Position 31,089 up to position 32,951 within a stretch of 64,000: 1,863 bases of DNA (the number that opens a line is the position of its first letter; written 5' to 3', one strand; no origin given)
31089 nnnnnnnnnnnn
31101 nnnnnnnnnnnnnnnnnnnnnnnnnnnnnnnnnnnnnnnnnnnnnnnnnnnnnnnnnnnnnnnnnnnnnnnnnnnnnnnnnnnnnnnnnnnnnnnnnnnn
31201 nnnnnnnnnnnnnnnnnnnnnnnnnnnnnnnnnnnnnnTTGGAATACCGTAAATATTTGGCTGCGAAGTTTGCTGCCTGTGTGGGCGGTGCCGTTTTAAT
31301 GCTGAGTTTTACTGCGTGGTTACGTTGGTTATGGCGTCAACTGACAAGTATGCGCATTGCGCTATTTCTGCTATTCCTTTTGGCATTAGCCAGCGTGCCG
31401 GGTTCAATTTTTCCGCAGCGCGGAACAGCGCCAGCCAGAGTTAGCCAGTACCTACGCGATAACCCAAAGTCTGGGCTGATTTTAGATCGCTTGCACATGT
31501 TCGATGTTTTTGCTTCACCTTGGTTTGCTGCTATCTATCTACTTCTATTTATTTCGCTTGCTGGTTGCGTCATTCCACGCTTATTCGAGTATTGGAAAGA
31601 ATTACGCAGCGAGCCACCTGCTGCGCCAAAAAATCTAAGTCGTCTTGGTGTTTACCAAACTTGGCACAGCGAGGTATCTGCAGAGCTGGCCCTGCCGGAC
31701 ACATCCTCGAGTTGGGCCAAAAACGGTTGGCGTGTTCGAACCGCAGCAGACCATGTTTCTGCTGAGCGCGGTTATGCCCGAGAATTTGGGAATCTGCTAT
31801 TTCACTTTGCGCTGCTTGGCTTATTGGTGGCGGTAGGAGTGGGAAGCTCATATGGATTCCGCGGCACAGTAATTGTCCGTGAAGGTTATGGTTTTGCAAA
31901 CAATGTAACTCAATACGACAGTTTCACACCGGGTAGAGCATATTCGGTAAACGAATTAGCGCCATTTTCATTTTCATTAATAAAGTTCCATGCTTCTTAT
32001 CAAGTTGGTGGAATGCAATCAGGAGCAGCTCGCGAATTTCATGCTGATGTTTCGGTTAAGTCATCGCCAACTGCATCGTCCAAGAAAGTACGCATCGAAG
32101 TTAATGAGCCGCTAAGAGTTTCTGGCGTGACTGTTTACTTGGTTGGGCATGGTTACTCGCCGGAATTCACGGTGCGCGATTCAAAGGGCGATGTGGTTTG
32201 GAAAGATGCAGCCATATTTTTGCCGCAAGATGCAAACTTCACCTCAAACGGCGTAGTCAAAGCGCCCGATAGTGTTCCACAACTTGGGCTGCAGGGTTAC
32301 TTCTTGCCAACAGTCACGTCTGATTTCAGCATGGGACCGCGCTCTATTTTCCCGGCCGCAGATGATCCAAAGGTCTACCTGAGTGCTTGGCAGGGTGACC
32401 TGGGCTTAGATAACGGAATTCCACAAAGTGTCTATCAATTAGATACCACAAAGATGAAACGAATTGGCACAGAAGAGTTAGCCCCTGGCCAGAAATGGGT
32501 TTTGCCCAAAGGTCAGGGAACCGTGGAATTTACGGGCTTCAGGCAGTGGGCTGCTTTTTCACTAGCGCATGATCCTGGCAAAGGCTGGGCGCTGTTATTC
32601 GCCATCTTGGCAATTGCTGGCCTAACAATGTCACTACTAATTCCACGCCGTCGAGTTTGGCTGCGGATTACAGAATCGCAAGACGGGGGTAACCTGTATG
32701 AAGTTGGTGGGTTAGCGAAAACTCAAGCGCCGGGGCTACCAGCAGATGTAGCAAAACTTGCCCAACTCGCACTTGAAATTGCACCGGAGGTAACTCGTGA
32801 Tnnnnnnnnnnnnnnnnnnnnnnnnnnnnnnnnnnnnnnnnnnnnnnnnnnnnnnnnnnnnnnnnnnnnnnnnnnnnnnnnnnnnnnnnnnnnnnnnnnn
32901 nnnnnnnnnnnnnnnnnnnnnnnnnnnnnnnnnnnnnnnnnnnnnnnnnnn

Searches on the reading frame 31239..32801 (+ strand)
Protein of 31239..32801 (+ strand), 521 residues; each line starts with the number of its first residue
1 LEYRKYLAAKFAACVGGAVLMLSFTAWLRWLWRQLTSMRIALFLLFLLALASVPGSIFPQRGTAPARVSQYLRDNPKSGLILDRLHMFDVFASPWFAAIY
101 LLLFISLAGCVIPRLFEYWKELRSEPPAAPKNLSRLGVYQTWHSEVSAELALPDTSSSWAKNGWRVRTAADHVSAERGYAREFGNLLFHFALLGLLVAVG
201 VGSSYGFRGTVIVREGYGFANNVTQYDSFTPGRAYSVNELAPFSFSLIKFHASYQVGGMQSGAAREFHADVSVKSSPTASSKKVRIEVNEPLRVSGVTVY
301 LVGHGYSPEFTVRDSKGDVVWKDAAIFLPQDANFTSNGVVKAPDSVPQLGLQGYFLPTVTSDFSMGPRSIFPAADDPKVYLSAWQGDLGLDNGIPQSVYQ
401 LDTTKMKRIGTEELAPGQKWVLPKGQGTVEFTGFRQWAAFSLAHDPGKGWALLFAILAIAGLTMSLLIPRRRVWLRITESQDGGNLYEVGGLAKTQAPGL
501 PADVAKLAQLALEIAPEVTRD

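Call 31: find_encoding_contigs(protein=window:31239-32801:+, flank=10000, max_places=1)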
Protein window:31239-32801:+ (521 aa): no gene with exactly this product is on record in the collection.
